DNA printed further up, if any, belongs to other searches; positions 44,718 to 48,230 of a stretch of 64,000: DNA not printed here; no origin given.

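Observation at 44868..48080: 1,070-aa signal-peptide membrane glycoprotein with prominin/tweety-like topology and no recognisable family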

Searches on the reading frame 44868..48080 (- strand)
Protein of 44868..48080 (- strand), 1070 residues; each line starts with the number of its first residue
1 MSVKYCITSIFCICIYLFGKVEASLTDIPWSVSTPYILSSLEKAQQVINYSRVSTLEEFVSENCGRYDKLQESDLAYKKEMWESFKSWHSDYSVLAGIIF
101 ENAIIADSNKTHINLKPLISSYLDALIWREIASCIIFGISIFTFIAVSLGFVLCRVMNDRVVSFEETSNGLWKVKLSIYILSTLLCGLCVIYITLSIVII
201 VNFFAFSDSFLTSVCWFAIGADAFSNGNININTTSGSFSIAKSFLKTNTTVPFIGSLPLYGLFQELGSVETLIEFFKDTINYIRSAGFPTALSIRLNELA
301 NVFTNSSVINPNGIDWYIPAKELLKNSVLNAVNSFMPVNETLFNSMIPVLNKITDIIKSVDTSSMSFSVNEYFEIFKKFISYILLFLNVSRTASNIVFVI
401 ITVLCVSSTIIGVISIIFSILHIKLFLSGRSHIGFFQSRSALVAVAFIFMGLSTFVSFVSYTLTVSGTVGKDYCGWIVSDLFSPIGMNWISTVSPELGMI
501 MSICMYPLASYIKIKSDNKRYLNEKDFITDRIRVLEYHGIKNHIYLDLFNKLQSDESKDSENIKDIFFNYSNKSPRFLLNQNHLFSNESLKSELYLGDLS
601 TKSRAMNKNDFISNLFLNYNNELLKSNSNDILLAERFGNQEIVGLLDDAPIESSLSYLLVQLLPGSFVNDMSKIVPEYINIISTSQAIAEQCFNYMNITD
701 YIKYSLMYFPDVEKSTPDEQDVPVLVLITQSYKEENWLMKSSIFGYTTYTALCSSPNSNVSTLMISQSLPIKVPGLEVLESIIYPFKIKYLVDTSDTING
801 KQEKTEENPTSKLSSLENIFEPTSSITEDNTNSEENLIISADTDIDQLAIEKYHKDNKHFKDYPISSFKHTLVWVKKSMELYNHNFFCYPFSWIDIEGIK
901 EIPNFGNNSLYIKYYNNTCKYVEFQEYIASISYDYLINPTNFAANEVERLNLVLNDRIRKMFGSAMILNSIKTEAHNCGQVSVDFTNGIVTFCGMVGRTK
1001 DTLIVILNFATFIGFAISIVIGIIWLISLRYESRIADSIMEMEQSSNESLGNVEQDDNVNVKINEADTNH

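Call 3: search_protein_families(library=pfam, proteins=[window:44868-48080:-], max_evalue=1)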
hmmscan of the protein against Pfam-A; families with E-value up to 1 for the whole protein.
window:44868-48080:- (1070 aa): 0 families

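Call 5: find_homologous_proteins(query=window:44868-48080:-, max_evalue=0.001)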
Query window:44868-48080:- (1070 aa): 10 proteins with E <= 0.001 among 8000 candidates.
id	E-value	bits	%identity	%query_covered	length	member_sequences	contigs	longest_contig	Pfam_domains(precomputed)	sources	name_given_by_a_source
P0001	0.0e+0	2367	100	100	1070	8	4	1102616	-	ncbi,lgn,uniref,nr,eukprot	ncbi:hypothetical protein [Cryptosporidium parvum Iowa II]|uniref:Uncharacterized protein n=2 Tax=Cr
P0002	0.0e+0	2127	90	100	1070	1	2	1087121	-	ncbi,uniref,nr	ncbi:hypothetical protein CmeUKMEL1_11715 [Cryptosporidium meleagridis]|uniref:Uncharacterized prote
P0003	0.0e+0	1933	82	100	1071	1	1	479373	-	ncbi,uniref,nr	ncbi:uncharacterized protein ELE39_001595 [Cryptosporidium sp. chipmunk genotype I]|uniref:uncharact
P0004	0.0e+0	1737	74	100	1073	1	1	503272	-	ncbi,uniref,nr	ncbi:uncharacterized protein cubi_01110 [Cryptosporidium ubiquitum]|uniref:Uncharacterized protein n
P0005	0.0e+0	1718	72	100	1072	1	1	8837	-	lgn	-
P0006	0.0e+0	1657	69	100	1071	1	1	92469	-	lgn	-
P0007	0.0e+0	1566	69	96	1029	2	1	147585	-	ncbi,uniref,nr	ncbi:putative signal peptide-containing protein [Cryptosporidium canis]|uniref:Signal peptide-contai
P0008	0.0e+0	1467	63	99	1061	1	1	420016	-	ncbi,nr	ncbi:putative integral membrane protein [Cryptosporidium felis]|nr:putative integral membrane protei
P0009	0.0e+0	1249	56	99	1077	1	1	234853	-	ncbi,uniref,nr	ncbi:hypothetical protein FG386_003222 [Cryptosporidium ryanae]|uniref:uncharacterized protein n=1 T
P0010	0.0e+0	1220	55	100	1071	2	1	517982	-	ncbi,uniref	ncbi:hypothetical protein RS030_213379 [Cryptosporidium xiaoi]|uniref:Integral membrane protein n=1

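Call 6: search_solved_structures(query=window:44868-48080:-, max_evalue=10)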
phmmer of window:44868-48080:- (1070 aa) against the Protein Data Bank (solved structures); distinct sequences matched with E-value up to 10: 3.
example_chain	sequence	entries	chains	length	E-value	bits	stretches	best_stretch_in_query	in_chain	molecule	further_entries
8qz2_A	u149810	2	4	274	1.2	10.1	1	135-232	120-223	Potassium channel subfamily K member 10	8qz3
4bw5_A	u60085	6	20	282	1.4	9.8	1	135-232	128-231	POTASSIUM CHANNEL SUBFAMILY K MEMBER 10 | Isoform B of Potassium channel subfamily K member 10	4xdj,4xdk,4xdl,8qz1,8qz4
2d05_A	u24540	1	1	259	2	9.3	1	61-94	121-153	Chitosanase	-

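Call 10: search_solved_structures(query=A1, max_evalue=10)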
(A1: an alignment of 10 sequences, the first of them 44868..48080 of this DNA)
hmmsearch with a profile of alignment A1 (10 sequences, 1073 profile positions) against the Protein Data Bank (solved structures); distinct sequences matched with E-value up to 10: 3.
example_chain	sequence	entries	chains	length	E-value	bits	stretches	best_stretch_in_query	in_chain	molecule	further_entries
5ume_A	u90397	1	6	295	0.52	11.1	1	898-956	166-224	5,10-methylenetetrahydrofolate reductase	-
6zj3_Lf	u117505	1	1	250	3.9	8.2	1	535-616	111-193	Ribosomal protein eL19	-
4v8m_BT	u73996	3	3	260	4.3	8.1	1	525-608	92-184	60S RIBOSOMAL PROTEIN L19, PUTATIVE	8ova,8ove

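Call 16: list_cluster_members(proteins=[P0001])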
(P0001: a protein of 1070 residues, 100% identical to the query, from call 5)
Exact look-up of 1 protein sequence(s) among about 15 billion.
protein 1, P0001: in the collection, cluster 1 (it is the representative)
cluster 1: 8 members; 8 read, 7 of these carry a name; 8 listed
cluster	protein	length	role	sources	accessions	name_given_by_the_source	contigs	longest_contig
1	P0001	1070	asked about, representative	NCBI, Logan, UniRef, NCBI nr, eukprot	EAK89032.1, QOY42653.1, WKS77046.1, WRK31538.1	hypothetical protein [Cryptosporidium parvum Iowa II] | Uncharacterized protein n=2 Tax=Cryptosporidium parvum TaxID=5807 RepID=Q5CUF8_CRYPI | QOY42653.1 hypothetical protein CPATCC_001311 [Cryptosporidium parvum]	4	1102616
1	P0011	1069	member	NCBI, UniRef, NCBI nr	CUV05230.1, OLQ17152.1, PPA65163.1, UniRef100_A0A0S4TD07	unnamed protein product [Cryptosporidium hominis] | SSD domain-containing protein n=1 Tax=Cryptosporidium hominis TaxID=237895 ... | putative integral membrane protein [Cryptosporidium hominis]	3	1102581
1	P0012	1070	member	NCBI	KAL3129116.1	putative signal peptide-containing protein [Cryptosporidium hominis]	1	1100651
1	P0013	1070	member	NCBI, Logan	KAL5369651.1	putative signal peptide-containing protein [Cryptosporidium parvum]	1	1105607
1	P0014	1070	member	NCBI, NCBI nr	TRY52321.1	Uncharacterized protein CTYZ_00003020 [Cryptosporidium tyzzeri]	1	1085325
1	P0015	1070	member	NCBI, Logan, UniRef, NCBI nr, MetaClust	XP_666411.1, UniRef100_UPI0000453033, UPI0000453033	hypothetical protein [Cryptosporidium hominis TU502] | hypothetical protein n=1 Tax=Cryptosporidium hominis (strain TU502) TaxID=353151 ... | status=active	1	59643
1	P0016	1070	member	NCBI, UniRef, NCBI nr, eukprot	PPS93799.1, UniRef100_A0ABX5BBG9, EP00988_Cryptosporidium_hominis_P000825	Uncharacterized protein GY17_00002526 [Cryptosporidium hominis] | SSD domain-containing protein n=1 Tax=Cryptosporidium hominis TaxID=237895 ... | PPS93799.1 Uncharacterized protein GY17_00002526 [Cryptosporidium hominis]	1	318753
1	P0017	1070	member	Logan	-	-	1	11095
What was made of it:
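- On Sterol-sensing domain proteins (NPC1/Patched/SCAP): The UniRef label (call 16) is probably a hydrophobicity-driven false positive.
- Checked: It is 100% identical to C. parvum Iowa II 'hypothetical protein' EAK89032.1 / Q5CUF8 (calls 5, 16).
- The source label (call 16).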

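Call 20: search_protein_representatives(alignment_id=A1)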
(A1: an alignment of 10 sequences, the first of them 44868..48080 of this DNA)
Query: 10 sequences, 1073 profile positions. Proteins with E-value up to 0.001 (for the whole library): 2; up to 1e-10: 2; up to 1e-30: 2. The best 2 are listed.
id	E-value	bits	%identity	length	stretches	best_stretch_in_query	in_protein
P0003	0.0e+00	2055.2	-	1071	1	1-1072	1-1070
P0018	8.4e-206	702.5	-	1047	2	9-796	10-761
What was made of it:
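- On Apicomplexan prominin-like family (TGME49_218910 / PF3D7_0104100): The exhaustive search from the Cp side did not reach Toxoplasma (call 20).
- The exhaustive HMM search of 1.84 billion representatives finds only two Cryptosporidium clusters (call 20).
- Tried and rejected: The word-indexed homologue search and the exhaustive profile search of 1.84 billion representatives found Cryptosporidium only (calls 5, 20).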

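Call 22: predict_structure(alignment_id=A1)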
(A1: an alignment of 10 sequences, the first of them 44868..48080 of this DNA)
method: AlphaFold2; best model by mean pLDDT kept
length: 1070 residues; sequences in the alignment: 10
mean_pLDDT: 34.2   pTM: 0.22
mean pLDDT of the five models: 34.2, 32.5, 32.1, 30.9, 30.8
residues with pLDDT >= 90: 0; 70-90: 0; 50-70: 119; < 50: 951
segments of 3 or more residues with pLDDT < 50: 1-5, 16-134, 167-169, 202-412, 422-427, 429-442, 451-529, 531-536, 538-540, 554-841, 856-863, 877-1023, 1025-1070
pLDDT, mean of each block of 10 residues (from residue 1): 48 47 27 28 33 33 31 33 33 34 31 35 44 50 58 58 49 60 67 60 41 30 25 23 22 22 25 34 31 30 26 25 32 27 33 38 29 36 38 40 45 50 46 42 50 47 34 31 34 30 29 24 40 44 53 44 28 23 22 22 22 22 24 26 25 28 34 30 28 27 29 35 27 24 30 31 24 26 26 22 23 23 24 36 57 47 49 48 30 27 26 27 27 27 36 32 26 24 25 28 39 45 46 41 40 30 29
secondary structure, 60 per line:
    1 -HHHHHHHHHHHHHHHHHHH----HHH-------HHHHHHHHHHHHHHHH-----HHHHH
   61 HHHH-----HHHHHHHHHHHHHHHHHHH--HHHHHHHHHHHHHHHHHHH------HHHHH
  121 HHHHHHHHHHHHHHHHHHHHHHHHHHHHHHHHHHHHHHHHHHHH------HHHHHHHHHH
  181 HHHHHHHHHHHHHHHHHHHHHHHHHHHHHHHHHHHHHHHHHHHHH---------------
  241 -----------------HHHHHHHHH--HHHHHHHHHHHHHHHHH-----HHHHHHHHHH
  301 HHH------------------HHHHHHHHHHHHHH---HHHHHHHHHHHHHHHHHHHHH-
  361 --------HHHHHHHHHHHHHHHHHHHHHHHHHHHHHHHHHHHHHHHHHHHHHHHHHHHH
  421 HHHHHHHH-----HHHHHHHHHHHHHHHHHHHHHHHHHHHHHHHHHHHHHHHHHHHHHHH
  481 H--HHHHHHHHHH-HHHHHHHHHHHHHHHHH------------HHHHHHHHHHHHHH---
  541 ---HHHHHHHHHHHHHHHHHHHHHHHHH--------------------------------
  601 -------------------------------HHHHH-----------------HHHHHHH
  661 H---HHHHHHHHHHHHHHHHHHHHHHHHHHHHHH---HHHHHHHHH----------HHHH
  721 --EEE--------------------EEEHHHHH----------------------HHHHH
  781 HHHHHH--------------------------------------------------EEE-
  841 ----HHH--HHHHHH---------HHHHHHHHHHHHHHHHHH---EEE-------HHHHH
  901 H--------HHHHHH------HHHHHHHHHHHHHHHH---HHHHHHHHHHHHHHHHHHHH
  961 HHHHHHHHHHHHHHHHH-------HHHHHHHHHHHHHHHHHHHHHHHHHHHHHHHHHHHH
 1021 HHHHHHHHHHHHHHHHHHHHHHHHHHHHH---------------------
elements in order (helices of 4 or more, strands of 3 or more residues): H2-20 H35-50 H56-64 H70-88 H91-109 H116-164 H171-225 H258-266 H269-285 H291-303 H322-335 H339-359 H369-428 H434-481 H484-493 H495-511 H524-537 H544-568 H632-636 H654-661 H665-694 H698-706 H717-720 E723-725 E746-748 H749-753 H776-786 E837-839 H850-855 H865-882 E886-888 H896-901 H910-915 H922-937 H941-977 H985-1049
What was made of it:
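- Tried and rejected: The first AF2 model, from 10 Cryptosporidium sequences, was too poor to use (pLDDT 34, call 22).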

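Call 47: search_protein_families(library=pfam, alignment_id=A7, max_evalue=10)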
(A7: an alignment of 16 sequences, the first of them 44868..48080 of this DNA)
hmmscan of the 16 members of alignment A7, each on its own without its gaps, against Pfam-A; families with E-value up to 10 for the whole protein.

A. member 1, window:44868-48080:- (1070 aa): 0 families

B. families by the number of members that match (of 16 scanned): 14 families
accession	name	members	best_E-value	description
PF06781.17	CrgA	3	3.6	Cell division protein CrgA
PF25476.1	Ribosomal_L19e_C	2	0.13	Ribosomal protein L19e, C-terminal domain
PF20990.2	DUF2207_C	2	0.18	Predicted membrane protein (DUF2207) C-terminal domain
PF09323.15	DUF1980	1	0.0042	DUF1980 N-terminal domain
PF07464.16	ApoLp-III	1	0.018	Apolipophorin-III precursor (apoLp-III)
PF17544.7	DUF5460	1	0.018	Family of unknown function (DUF5460)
PF08730.15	Rad33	1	0.042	Rad33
PF15743.10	SPATA1_C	1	0.051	Spermatogenesis-associated C-terminus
PF05531.17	NPV_P10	1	0.054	Nucleopolyhedrovirus P10 protein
PF14465.12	NFRKB_winged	1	0.1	NFRKB Winged Helix-like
PF18146.6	CinA_KH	1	0.25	Damage-inducible protein CinA KH domain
PF22868.1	YmiA-like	1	0.25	Protein YmiA-like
PF14914.11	LRRC37AB_C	1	1.1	LRRC37A/B like protein 1 C-terminal domain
PF18949.5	DUF5693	1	5.5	Family of unknown function (DUF5693)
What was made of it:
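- On Tweety homologues (PF04906): No hit at E<=10 (call 47).
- On Sterol-sensing domain proteins (NPC1/Patched/SCAP): No Pfam Sterol-sensing or Patched hit (call 47).
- No Pfam Prominin or Tweety hit in any of the 16 family members, even at E<=10 (call 47). No match to Pfam Sterol-sensing or Patched models at E<=10 in any of the 16 family members (call 47).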

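Call 54: predict_structure(alignment_id=A7)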
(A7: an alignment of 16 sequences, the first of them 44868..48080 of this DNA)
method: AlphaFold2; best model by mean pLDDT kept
length: 1070 residues; sequences in the alignment: 16
mean_pLDDT: 40.2   pTM: 0.32
mean pLDDT of the five models: 40.2, 39.3, 38.5, 37.8, 34.9
residues with pLDDT >= 90: 0; 70-90: 27; 50-70: 214; < 50: 829
segments of 3 or more residues with pLDDT < 50: 1-4, 17-131, 153-167, 220-384, 429-440, 475-529, 533-542, 555-843, 858-868, 877-896, 907-917, 922-987, 1032-1070
pLDDT, mean of each block of 10 residues (from residue 1): 51 51 27 30 31 35 40 37 33 29 30 32 40 52 56 45 40 63 72 73 66 55 36 24 25 28 34 40 36 36 28 30 31 29 36 39 31 40 52 62 70 68 57 41 62 67 57 47 35 34 29 34 43 42 54 47 30 26 23 24 29 27 25 32 28 27 36 37 35 30 31 38 33 34 35 38 33 38 29 28 28 27 28 37 54 55 44 48 38 44 52 46 44 33 35 35 29 30 47 57 61 68 61 44 36 32 32
secondary structure, 60 per line:
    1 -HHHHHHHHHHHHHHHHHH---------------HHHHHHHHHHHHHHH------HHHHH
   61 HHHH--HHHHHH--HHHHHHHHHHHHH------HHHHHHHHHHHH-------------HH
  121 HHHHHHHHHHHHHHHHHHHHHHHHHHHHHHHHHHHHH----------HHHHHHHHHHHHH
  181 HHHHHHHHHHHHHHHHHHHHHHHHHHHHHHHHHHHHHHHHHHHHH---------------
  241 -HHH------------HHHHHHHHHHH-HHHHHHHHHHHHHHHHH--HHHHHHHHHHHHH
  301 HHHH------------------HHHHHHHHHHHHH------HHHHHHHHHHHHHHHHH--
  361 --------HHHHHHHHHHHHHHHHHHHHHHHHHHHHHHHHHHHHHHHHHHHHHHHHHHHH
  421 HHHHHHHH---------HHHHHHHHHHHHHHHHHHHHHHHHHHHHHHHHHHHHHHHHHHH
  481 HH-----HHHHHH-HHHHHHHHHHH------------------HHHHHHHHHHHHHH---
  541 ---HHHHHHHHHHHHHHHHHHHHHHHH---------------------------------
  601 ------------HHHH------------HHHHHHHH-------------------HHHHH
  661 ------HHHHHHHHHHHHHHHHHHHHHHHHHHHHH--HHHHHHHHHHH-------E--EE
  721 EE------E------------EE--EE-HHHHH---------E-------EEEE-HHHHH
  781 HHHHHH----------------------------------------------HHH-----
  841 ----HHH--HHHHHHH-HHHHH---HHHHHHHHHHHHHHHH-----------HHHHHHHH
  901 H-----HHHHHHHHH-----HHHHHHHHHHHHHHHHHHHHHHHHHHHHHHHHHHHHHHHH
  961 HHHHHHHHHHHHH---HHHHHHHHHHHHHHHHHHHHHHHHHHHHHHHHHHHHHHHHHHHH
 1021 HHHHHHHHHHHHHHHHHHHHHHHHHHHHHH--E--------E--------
elements in order (helices of 4 or more, strands of 3 or more residues): H2-19 H35-49 H56-64 H67-72 H75-87 H94-105 H119-157 H168-225 H257-267 H269-285 H288-304 H323-335 H342-358 H369-428 H438-482 H488-493 H495-505 H524-537 H544-567 H613-616 H629-636 H656-660 H667-695 H698-708 E719-722 H749-753 E771-774 H776-786 H850-856 H858-862 H866-881 H893-901 H907-915 H921-973 H977-1050
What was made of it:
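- On Tweety homologues (PF04906): The model pLDDT is only 40 (call 54).
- Checked: The topology rests on hydropathy, charge bias, sequon placement and the helices of the AlphaFold models (calls 22, 54).
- The AF2 model has low confidence (pLDDT 40.2, pTM 0.32, call 54).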

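Call 57: fold_search(model_id=the predicted structure, library=pdb)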
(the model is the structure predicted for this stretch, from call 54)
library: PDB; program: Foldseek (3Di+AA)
matches with E <= 10: 22; with E <= 0.001: 0
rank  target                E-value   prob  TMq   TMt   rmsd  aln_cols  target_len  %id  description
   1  9g71_A                7.3e-01  0.41  0.15  0.33  20.8       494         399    9  Cryo-EM structure of TTYH2 in complex with lipids in GDN (released 2025-05-21)
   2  7p54_A                1.5e+00  0.25  0.15  0.33  22.6       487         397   11  Cryo-EM structure of human TTYH2 in GDN (released 2021-08-11)
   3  7p5m_A                2.9e+00  0.12  0.14  0.30  20.8       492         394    9  Cryo-EM structure of human TTYH2 in lipid nanodiscs (released 2021-08-11)
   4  8snb_1E               3.5e+00  0.02  0.05  0.12  53.0       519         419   11  atomic model of sea urchin sperm doublet microtubule (48-nm periodicity) (released 2023-06-28)
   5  7rtt_B                4.4e+00  0.08  0.13  0.28  22.6       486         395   10  Cryo-EM structure of a TTYH2 cis-dimer (released 2021-08-25)
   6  7y26_E                4.7e+00  0.02  0.04  0.12  37.4       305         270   11  Cryo-EM structure of the octreotide-bound SSTR2-miniGq-scFv16 complex (released 2022-10-19)
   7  7xw9_R                4.7e+00  0.01  0.03  0.10  34.6       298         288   12  Cryo-EM structure of the TRH-bound human TRHR-Gq complex (released 2022-12-28)
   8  7yon_R                5.4e+00  0.01  0.05  0.12  32.6       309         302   11  Complex structure of Neuropeptide Y Y2 receptor in complex with PYY(3-36) and Gi (released 2023-03-22)
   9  8fls_R                5.4e+00  0.01  0.05  0.10  38.1       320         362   10  Human PTH1R in complex with Abaloparatide and Gs (released 2023-04-26)
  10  8flq_R                5.7e+00  0.01  0.04  0.10  37.3       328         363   10  Human PTH1R in complex with PTH(1-34) and Gs (released 2023-04-26)
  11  8snb_1H               5.9e+00  0.01  0.05  0.11  54.6       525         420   11  atomic model of sea urchin sperm doublet microtubule (48-nm periodicity) (released 2023-06-28)
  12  7rtt_A                6.9e+00  0.05  0.12  0.25  22.8       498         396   11  Cryo-EM structure of a TTYH2 cis-dimer (released 2021-08-25)
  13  8itl_R                6.9e+00  0.01  0.05  0.14  38.9       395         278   11  Cryo-EM structure of GIPR splice variant 1 (SV1) in complex with Gs protein (released 2023-10-18)
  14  5lki_A                7.6e+00  0.02  0.08  0.06  58.1       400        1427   10  Cryo-EM structure of the Tc toxin TcdA1 in its pore state (released 2016-08-31)
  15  9a65_A                7.9e+00  0.02  0.07  0.13  88.1       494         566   12  Integrative model of YVAQ-MCPB by crosslinking MS and deep learning (released 2024-09-18)
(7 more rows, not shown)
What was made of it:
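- On Tweety homologues (PF04906): Foldseek top hits are TTYH2 but E>=0.73 (call 57).
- Foldseek ranks 1, 2, 3, 5 and 12 are TTYH2 (call 57).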

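Call 65: search_protein_families(library=ncbifam, proteins=[window:44868-48080:-, P0018], max_evalue=1)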
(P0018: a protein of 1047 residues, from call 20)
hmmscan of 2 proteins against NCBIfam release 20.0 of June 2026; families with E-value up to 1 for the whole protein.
window:44868-48080:- (1070 aa): 0 families

P0018 (1047 aa): 0 families
